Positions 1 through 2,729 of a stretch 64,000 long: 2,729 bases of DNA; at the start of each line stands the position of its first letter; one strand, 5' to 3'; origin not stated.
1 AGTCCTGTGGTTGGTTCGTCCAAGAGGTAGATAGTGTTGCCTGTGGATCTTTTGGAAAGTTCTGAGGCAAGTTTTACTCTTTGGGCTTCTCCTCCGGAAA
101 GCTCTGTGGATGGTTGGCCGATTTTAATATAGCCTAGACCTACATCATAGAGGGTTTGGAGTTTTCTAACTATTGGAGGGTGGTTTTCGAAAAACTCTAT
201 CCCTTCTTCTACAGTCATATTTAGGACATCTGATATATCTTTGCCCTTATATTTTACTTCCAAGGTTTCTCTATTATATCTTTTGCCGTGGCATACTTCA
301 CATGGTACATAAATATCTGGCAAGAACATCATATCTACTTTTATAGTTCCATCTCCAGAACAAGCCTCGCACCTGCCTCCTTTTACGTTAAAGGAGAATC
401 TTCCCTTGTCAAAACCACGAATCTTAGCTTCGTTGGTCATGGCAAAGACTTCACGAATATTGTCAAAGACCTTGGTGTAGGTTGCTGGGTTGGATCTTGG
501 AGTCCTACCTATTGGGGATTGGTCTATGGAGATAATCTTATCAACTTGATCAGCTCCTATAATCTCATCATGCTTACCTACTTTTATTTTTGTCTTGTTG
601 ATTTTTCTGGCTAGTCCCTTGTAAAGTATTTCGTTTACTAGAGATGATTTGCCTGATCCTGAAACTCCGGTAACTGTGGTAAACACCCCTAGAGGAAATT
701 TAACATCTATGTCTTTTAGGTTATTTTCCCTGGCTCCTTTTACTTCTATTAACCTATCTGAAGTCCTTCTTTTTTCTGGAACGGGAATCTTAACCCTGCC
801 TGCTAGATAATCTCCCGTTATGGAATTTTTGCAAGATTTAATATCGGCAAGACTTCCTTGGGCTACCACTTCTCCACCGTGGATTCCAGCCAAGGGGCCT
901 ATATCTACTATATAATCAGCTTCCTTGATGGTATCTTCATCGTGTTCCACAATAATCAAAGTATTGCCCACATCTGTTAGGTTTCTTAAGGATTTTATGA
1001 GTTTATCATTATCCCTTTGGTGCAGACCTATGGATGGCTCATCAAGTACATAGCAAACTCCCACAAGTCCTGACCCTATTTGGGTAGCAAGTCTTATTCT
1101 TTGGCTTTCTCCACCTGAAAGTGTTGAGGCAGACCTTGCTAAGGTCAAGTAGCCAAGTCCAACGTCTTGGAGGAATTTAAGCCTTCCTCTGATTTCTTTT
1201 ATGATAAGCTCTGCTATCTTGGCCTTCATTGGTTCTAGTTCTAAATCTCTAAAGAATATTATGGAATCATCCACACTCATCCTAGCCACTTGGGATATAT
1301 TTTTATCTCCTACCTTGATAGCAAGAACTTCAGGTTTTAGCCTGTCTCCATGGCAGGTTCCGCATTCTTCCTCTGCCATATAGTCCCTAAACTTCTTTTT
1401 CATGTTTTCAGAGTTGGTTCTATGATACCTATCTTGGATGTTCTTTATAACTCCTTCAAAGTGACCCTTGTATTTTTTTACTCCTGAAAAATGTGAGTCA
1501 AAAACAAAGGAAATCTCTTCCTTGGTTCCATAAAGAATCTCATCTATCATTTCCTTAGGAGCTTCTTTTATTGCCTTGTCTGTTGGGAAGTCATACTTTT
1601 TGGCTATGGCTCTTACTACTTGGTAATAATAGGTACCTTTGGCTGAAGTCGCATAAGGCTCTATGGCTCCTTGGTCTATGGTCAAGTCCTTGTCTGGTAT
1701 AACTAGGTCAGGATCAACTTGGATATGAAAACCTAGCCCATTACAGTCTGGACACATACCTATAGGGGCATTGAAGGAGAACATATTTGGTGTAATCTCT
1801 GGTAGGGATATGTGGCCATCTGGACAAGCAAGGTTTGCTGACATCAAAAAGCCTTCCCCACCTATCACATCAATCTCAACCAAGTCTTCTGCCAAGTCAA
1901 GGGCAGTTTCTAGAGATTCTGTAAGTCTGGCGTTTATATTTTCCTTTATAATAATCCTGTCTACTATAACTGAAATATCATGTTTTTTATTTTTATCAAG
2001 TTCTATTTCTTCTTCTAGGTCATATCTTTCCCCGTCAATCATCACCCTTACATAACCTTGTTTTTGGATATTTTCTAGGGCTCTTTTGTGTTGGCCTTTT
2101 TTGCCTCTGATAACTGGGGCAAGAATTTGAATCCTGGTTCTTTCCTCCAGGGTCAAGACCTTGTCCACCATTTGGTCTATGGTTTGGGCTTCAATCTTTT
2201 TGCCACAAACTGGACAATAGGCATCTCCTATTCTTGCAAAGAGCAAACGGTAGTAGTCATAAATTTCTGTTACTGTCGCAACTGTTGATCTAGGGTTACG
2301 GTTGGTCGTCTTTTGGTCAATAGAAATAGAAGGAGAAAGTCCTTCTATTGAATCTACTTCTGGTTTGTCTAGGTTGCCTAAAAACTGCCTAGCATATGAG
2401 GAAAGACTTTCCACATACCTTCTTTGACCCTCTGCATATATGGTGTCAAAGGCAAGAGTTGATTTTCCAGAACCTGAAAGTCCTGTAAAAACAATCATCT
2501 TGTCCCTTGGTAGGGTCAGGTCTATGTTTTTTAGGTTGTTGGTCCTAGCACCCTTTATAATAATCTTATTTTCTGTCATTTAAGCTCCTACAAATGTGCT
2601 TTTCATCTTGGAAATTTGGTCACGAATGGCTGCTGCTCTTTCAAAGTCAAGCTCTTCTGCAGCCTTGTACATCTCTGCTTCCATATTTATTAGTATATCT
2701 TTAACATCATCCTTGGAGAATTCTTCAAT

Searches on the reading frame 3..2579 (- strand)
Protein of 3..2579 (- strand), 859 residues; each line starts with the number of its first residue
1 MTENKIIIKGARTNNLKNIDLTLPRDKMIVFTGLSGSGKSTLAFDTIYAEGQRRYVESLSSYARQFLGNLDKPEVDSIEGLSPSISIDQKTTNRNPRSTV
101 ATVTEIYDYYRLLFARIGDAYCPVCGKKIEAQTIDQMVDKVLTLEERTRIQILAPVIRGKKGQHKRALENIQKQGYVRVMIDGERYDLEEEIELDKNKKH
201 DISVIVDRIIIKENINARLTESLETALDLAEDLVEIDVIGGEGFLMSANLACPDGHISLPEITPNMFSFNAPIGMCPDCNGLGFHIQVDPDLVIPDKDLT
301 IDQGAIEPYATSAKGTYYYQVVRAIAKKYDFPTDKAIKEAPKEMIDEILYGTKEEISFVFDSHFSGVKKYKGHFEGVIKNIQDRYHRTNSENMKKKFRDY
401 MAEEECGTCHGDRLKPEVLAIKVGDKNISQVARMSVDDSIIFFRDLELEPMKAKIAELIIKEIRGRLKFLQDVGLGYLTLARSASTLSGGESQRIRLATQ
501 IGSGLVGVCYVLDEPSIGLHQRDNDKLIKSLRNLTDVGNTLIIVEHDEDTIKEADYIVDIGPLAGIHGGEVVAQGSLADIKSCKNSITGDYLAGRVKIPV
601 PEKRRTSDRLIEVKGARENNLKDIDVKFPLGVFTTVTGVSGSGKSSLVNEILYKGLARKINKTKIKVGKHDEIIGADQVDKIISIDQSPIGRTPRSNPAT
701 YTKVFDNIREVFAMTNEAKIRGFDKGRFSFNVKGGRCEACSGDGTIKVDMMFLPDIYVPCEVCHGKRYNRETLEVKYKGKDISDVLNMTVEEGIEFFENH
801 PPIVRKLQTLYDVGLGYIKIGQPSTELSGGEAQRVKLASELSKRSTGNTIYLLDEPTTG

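Call 20: search_protein_families(library=pfam, proteins=[window:3-2579:-], max_evalue=0.001)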
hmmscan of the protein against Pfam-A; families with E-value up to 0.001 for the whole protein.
window:3-2579:- (859 aa): 14 families
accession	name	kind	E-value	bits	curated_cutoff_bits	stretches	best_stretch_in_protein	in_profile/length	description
PF17760.6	UvrA_inter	-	2.5e-39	134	23.3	1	132-237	1-106/109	UvrA interaction domain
PF17755.6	UvrA_DNA-bind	-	4.2e-35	120.8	23.2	1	289-397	1-108/110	UvrA DNA-binding domain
PF00005.33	ABC_tran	-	1.7e-19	71.2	25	2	813-858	95-137/137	ABC transporter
PF02463.25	SMC_N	-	3.6e-07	30.3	40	0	620-676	14-67/220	RecF/RecN/SMC N terminal domain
PF03193.22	RsgA_GTPase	-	6.5e-07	29.8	30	0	613-670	89-146/174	RsgA GTPase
PF13555.12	AAA_29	-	6.9e-07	29.4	27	0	22-42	18-38/61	P-loop containing region of AAA domain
PF00684.25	DnaJ_CXXCXGXG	-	2.8e-05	24.7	32.7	0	735-767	16-51/65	DnaJ central domain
PF20720.3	nSTAND3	-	5.6e-05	23.3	27.2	0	13-48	4-39/155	Novel STAND NTPase 3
PF20703.3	nSTAND1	-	0.00011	22.4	27.1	0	632-656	34-58/379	Novel STAND NTPase 1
PF13191.12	AAA_16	-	0.00021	22.3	32.6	0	635-652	28-45/167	AAA ATPase domain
PF13401.12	AAA_22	-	0.00038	21.2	27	0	633-654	7-28/130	AAA domain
PF13481.12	AAA_25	-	0.00044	20.4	27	0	18-46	25-53/195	AAA domain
PF13671.12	AAA_33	-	0.00046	21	27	0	28-43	1-16/143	AAA domain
PF01583.26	APS_kinase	-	0.00071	20.1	21.1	0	27-45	3-21/152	Adenylylsulphate kinase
